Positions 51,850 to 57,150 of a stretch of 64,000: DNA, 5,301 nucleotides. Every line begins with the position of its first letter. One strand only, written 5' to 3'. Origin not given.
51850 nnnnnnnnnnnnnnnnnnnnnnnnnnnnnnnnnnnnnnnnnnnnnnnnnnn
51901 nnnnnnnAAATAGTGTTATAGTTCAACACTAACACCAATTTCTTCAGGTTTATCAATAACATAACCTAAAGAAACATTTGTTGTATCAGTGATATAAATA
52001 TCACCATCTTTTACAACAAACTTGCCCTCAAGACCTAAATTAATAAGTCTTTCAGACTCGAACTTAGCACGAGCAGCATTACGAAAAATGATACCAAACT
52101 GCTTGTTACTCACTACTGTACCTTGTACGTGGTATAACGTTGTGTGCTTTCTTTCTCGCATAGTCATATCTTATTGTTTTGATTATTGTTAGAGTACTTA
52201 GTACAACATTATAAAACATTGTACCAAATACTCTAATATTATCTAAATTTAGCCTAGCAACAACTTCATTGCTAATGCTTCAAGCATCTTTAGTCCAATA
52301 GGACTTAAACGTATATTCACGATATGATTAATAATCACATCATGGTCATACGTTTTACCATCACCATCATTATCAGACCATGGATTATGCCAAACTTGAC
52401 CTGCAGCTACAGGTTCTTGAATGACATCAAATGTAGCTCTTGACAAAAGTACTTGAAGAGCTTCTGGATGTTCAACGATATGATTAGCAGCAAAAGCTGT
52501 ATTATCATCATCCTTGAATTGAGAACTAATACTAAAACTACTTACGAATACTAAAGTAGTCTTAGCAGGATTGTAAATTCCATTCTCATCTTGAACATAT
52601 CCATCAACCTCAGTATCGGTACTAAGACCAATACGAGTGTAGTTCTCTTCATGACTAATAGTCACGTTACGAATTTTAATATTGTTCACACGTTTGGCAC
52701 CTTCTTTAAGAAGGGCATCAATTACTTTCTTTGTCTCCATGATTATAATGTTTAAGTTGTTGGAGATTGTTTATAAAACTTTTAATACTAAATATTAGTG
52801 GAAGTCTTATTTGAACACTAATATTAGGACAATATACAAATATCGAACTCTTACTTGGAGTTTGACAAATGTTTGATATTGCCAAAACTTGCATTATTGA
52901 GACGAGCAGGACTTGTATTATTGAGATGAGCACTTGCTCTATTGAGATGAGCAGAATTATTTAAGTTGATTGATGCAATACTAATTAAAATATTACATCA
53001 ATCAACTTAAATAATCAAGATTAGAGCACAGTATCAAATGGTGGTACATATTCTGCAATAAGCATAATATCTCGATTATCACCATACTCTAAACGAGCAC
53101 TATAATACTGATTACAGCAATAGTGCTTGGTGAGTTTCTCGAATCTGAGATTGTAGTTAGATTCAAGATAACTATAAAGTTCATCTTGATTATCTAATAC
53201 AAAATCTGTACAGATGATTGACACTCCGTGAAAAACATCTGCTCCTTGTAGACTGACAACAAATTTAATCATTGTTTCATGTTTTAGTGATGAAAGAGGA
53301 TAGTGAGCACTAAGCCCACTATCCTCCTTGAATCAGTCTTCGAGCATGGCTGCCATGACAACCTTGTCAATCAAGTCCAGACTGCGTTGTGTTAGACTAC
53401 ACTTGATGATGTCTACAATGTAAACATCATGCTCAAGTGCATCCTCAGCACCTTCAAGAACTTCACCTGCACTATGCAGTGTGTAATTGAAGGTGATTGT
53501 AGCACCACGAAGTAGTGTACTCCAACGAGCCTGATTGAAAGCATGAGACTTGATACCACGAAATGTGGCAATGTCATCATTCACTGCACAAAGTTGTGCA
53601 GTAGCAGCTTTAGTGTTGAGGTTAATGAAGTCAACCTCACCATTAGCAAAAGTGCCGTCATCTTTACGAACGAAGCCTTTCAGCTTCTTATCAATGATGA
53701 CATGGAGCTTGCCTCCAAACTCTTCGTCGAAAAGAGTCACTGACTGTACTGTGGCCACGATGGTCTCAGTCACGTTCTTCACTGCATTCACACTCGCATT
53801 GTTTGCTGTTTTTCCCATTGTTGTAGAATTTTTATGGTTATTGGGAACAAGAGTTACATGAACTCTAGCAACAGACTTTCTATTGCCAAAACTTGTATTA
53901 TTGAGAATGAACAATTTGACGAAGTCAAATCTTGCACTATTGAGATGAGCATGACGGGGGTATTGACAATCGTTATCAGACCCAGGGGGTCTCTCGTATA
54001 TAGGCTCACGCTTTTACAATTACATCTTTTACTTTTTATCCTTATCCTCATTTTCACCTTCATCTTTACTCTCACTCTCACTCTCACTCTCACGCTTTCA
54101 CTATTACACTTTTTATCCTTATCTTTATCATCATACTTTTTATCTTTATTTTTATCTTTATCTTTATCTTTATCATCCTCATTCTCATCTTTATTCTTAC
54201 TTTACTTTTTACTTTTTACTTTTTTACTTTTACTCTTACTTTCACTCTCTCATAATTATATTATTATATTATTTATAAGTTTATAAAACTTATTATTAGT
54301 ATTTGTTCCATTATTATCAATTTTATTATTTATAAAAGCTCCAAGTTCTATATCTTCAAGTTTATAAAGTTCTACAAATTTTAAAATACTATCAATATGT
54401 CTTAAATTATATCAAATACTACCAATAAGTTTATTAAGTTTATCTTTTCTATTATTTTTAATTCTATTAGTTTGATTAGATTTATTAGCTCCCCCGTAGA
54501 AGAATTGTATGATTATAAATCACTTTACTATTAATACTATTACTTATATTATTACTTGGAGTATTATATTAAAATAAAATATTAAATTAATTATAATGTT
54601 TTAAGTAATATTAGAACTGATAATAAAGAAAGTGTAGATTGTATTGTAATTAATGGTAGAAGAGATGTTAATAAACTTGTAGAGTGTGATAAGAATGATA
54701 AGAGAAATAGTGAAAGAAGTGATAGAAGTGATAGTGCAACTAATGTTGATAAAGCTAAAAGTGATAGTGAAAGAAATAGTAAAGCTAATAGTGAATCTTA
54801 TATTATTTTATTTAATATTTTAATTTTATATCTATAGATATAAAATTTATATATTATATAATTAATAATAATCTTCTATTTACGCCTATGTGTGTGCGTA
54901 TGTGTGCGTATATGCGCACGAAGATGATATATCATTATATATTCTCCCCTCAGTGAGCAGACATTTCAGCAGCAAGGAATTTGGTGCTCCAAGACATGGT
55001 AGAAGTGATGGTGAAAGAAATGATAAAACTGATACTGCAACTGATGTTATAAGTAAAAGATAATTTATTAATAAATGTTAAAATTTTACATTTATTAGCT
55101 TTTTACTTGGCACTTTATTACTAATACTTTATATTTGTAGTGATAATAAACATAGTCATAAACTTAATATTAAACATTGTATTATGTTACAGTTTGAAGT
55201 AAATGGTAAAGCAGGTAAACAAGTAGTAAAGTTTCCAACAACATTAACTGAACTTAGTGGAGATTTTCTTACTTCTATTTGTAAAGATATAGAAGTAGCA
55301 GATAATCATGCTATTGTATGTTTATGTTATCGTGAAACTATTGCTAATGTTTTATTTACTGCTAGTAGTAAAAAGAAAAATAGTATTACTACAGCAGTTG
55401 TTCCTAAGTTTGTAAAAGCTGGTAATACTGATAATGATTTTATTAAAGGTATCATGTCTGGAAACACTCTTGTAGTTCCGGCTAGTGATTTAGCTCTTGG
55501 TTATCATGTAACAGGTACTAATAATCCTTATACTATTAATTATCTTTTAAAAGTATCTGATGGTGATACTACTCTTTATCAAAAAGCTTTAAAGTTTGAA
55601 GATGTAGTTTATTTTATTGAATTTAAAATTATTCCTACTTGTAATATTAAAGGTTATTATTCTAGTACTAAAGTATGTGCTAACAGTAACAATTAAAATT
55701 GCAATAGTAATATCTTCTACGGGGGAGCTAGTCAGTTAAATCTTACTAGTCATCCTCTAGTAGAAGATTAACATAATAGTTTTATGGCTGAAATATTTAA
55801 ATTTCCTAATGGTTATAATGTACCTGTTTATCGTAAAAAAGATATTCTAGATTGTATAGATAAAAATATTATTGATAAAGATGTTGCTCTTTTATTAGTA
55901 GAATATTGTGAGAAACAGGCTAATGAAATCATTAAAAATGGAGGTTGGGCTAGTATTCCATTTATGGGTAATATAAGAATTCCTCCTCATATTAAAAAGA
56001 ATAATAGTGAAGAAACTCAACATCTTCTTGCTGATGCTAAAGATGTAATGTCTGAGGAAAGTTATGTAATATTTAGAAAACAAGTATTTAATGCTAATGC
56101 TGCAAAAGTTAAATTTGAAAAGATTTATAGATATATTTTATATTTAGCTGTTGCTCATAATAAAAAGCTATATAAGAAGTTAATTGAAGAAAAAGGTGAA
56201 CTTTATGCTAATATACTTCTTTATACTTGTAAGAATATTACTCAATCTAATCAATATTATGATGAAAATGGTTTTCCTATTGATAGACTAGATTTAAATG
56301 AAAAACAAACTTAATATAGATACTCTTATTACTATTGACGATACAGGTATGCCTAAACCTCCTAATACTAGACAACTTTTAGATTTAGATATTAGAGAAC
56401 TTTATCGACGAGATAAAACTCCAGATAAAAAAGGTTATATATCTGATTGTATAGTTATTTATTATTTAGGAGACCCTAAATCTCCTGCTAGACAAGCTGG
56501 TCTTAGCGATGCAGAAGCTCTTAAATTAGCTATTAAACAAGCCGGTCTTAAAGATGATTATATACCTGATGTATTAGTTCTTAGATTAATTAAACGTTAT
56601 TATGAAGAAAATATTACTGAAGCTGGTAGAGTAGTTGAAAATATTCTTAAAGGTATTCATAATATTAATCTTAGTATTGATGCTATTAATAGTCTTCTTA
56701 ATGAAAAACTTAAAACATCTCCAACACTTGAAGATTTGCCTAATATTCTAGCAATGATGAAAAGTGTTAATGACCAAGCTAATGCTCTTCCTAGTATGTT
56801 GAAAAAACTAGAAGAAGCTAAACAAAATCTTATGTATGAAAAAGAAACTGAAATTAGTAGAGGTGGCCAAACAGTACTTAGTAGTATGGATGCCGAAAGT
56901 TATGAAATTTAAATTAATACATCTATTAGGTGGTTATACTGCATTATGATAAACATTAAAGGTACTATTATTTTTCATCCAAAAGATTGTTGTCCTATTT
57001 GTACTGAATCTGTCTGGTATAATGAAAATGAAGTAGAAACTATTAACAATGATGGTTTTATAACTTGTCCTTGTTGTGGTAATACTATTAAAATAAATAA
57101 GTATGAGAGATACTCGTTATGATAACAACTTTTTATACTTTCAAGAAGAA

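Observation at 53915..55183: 1.27-kb non-coding divergence region with mirror-image strand composition: candidate replication origin or control hub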

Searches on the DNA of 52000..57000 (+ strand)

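Call 5: search_dna_similar(query=window:52000-57000:+, collection=phages, mode=near, max_rows=20)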
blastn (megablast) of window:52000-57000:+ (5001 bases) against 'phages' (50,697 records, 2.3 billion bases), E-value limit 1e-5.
No match.

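Call 11: search_rna_families(source=window, start=53000, end=56000, threshold=evalue, max_evalue=1)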
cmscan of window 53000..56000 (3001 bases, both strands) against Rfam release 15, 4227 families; matches with E-value up to 1: 0.
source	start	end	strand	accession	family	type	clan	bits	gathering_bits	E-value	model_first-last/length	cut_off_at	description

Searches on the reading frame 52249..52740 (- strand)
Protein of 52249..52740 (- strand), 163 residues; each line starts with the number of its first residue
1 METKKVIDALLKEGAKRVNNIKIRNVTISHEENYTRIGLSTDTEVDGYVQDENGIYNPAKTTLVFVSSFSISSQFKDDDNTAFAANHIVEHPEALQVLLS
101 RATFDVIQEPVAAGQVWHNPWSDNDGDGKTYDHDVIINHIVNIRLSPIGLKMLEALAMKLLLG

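Call 8: search_protein_families(library=phrogs, proteins=[window:52249-52740:-], max_evalue=0.001)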
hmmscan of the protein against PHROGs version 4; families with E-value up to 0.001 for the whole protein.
window:52249-52740:- (163 aa): 0 families

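Call 9: search_protein_families(library=pfam, proteins=[window:52249-52740:-], max_evalue=0.01)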
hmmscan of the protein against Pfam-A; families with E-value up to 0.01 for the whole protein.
window:52249-52740:- (163 aa): 0 families

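Call 50: search_protein_families(library=pfam, proteins=[window:52249-52740:-], max_evalue=1)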
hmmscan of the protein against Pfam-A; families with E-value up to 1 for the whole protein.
window:52249-52740:- (163 aa): 1 family
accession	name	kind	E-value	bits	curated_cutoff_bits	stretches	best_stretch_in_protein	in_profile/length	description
PF06079.17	Apyrase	-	0.023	14.5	27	1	27-97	149-219/291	Apyrase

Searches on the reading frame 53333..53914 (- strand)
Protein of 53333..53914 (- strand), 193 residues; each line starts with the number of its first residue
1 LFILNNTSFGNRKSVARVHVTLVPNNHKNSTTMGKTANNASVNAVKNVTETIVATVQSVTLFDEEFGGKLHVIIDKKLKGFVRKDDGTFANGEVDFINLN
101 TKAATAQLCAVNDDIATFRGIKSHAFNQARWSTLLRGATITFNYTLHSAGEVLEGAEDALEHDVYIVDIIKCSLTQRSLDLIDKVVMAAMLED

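Call 8: search_protein_families(library=phrogs, proteins=[window:53333-53914:-], max_evalue=0.001)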
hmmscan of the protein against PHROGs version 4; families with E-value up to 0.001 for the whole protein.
window:53333-53914:- (193 aa): 0 families

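Call 9: search_protein_families(library=pfam, proteins=[window:53333-53914:-], max_evalue=0.01)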
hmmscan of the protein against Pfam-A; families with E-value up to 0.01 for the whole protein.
window:53333-53914:- (193 aa): 0 families

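Call 50: search_protein_families(library=pfam, proteins=[window:53333-53818:-], max_evalue=1)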
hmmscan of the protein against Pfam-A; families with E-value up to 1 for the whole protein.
window:53333-53818:- (161 aa): 1 family
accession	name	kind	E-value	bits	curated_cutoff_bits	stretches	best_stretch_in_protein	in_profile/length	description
PF01221.23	Dynein_light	-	0.17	12.7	29.1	1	7-59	19-73/86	Dynein light chain type 1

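Call 51: search_solved_structures(query=window:53333-53818:-, max_evalue=1)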
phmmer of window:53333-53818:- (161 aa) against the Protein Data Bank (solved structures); distinct sequences matched with E-value up to 1: 0.

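Call 62: find_homologous_proteins(query=window:53333-53818:-, max_evalue=0.001)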
Query window:53333-53818:- (161 aa): 4 proteins with E <= 0.001 among 26 candidates.
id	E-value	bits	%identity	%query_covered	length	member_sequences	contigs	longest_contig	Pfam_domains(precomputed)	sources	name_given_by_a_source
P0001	1.5e-90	319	93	100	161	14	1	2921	-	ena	-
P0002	5.9e-88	310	88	100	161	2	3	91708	-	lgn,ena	-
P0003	1.4e-63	231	71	89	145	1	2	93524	-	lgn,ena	-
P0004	2.7e-62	227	70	89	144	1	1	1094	-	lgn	-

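Call 63: find_encoding_contigs(protein=P0002, flank=6000, max_places=6)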
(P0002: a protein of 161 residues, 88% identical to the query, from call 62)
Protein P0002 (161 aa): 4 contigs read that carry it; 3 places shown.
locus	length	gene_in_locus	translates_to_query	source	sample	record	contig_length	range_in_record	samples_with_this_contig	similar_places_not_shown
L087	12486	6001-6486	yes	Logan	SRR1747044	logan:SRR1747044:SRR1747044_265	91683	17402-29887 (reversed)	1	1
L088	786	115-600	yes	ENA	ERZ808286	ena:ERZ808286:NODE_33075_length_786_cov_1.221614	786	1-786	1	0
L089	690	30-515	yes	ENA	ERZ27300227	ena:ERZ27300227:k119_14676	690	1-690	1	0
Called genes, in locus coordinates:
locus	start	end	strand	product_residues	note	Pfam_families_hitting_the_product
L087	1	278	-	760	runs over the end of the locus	-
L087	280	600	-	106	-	-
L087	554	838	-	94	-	-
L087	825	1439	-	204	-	-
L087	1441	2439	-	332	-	-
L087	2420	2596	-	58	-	-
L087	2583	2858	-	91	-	-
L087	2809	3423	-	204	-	-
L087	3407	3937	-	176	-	-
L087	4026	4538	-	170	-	-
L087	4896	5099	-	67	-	-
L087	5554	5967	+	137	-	-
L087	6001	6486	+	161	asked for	-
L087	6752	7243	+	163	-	-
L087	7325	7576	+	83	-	-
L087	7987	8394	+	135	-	-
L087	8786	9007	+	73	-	-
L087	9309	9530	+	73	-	-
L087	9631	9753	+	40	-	-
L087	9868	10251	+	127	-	-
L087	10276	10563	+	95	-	-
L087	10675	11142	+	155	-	-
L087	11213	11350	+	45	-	-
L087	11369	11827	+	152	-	-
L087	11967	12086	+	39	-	-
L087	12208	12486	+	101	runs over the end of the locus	-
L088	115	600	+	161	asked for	-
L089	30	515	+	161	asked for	-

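Call 64: find_encoding_contigs(protein=P0001, flank=6000, max_places=6)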
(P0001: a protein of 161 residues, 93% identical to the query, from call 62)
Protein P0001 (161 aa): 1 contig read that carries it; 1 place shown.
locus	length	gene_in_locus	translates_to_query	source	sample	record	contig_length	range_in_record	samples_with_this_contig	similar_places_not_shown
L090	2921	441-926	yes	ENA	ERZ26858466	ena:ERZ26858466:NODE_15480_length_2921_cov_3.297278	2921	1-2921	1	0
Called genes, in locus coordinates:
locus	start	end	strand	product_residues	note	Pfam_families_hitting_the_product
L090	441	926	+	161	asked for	-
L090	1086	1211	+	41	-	-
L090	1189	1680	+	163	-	-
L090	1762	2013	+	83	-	-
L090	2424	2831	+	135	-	-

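Call 95: predict_structure(alignment_id=A4)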
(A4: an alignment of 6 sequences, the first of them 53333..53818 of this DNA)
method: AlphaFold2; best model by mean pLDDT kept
length: 161 residues; sequences in the alignment: 6
mean_pLDDT: 77.5   pTM: 0.68
mean pLDDT of the five models: 77.5, 70.8, 67.1, 42.9, 42.5
residues with pLDDT >= 90: 45; 70-90: 64; 50-70: 36; < 50: 16
segments of 3 or more residues with pLDDT < 50: 1-13
pLDDT, mean of each block of 10 residues (from residue 1): 41 68 91 69 93 89 83 59 62 75 92 90 81 90 88 71 48
secondary structure, 60 per line:
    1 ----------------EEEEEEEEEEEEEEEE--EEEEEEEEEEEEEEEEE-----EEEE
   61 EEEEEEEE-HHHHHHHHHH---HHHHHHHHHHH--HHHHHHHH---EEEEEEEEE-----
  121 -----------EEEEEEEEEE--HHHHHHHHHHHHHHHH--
elements in order: E17-32 E35-51 E57-68 H70-79 H83-93 H96-103 E107-115 E132-141 H144-159

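Call 97: fold_search(model_id=the predicted structure, library=pdb)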
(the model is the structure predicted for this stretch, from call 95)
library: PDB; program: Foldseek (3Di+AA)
matches with E <= 10: 793; with E <= 0.001: 0
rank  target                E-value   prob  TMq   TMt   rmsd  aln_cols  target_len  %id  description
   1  4dam_F                1.7e-03  1.00  0.29  0.39  11.5       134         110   11  Crystal structure of small single-stranded DNA-binding protein from Streptomyces coelicolor (released 2013-01-16)
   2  4dam_K                1.8e-03  1.00  0.30  0.40  11.5       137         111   11  Crystal structure of small single-stranded DNA-binding protein from Streptomyces coelicolor (released 2013-01-16)
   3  4dam_H                2.4e-03  1.00  0.30  0.41  10.9       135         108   10  Crystal structure of small single-stranded DNA-binding protein from Streptomyces coelicolor (released 2013-01-16)
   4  4dam_B                2.6e-03  0.99  0.29  0.40  11.2       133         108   12  Crystal structure of small single-stranded DNA-binding protein from Streptomyces coelicolor (released 2013-01-16)
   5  4dam_D                2.9e-03  1.00  0.31  0.41  11.1       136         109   10  Crystal structure of small single-stranded DNA-binding protein from Streptomyces coelicolor (released 2013-01-16)
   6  4dam_A                3.7e-03  0.99  0.30  0.39  11.2       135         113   10  Crystal structure of small single-stranded DNA-binding protein from Streptomyces coelicolor (released 2013-01-16)
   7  4dam_E                3.9e-03  0.99  0.30  0.39  11.2       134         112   11  Crystal structure of small single-stranded DNA-binding protein from Streptomyces coelicolor (released 2013-01-16)
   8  2vw9_A                4.3e-03  0.99  0.30  0.41  10.9       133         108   11  Single stranded DNA binding protein complex from Helicobacter pylori (released 2009-06-02)
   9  3afq_D                4.6e-03  0.99  0.29  0.40  10.9       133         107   15  Crystal structure of the single-stranded DNA binding protein from Mycobacterium leprae (Form II) (released 2010-10-06)
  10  3tqy_B                4.6e-03  0.98  0.28  0.37  11.7       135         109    9  Structure of a single-stranded DNA-binding protein (ssb), from Coxiella burnetii (released 2011-09-21)
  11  3k8a_A                4.8e-03  1.00  0.30  0.43  10.2       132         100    9  Neisseria gonorrhoeae PriB (released 2010-01-12)
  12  9dei_I                6.4e-03  0.94  0.27  0.24  11.7       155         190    9  Trypanosoma brucei mitochondrial RNA-editing catalytic complex 1, U-deletion (RECC1) (released 2026-01-21)
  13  4dam_J                7.1e-03  0.99  0.30  0.41  10.3       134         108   12  Crystal structure of small single-stranded DNA-binding protein from Streptomyces coelicolor (released 2013-01-16)
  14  7f5y_B                7.1e-03  0.98  0.29  0.37  12.2       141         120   16  Crystal structure of the single-stranded dna-binding protein from Mycobacterium tuberculosis- Form III (released 2022-05-11)
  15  3eiv_B                7.6e-03  0.94  0.27  0.35  10.8       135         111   14  Crystal Structure of Single-stranded DNA-binding protein from Streptomyces coelicolor (released 2009-09-08)
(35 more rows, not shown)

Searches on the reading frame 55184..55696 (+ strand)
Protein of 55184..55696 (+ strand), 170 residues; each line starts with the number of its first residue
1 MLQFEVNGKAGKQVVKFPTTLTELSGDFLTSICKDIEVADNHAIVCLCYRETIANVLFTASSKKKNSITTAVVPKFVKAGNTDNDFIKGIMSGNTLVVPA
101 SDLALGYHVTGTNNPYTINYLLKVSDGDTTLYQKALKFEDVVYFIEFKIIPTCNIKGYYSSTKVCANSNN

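Call 8: search_protein_families(library=phrogs, proteins=[window:55184-55696:+], max_evalue=0.001)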
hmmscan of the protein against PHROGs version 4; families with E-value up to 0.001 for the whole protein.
window:55184-55696:+ (170 aa): 0 families

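Call 9: search_protein_families(library=pfam, proteins=[window:55184-55696:+], max_evalue=0.01)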
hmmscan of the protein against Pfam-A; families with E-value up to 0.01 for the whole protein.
window:55184-55696:+ (170 aa): 0 families

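Call 13: find_related_loci(query=window:55184-55696:+, collection=viral_contigs, flank=10000)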
Query window:55184-55696:+ (170 aa) in viral_contigs; peptide patterns used: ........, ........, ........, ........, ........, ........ (x = any residue, [..] = any of these).
13 stretches matched a pattern, but none encodes a relative of the query by tblastn (E <= 1e-3).
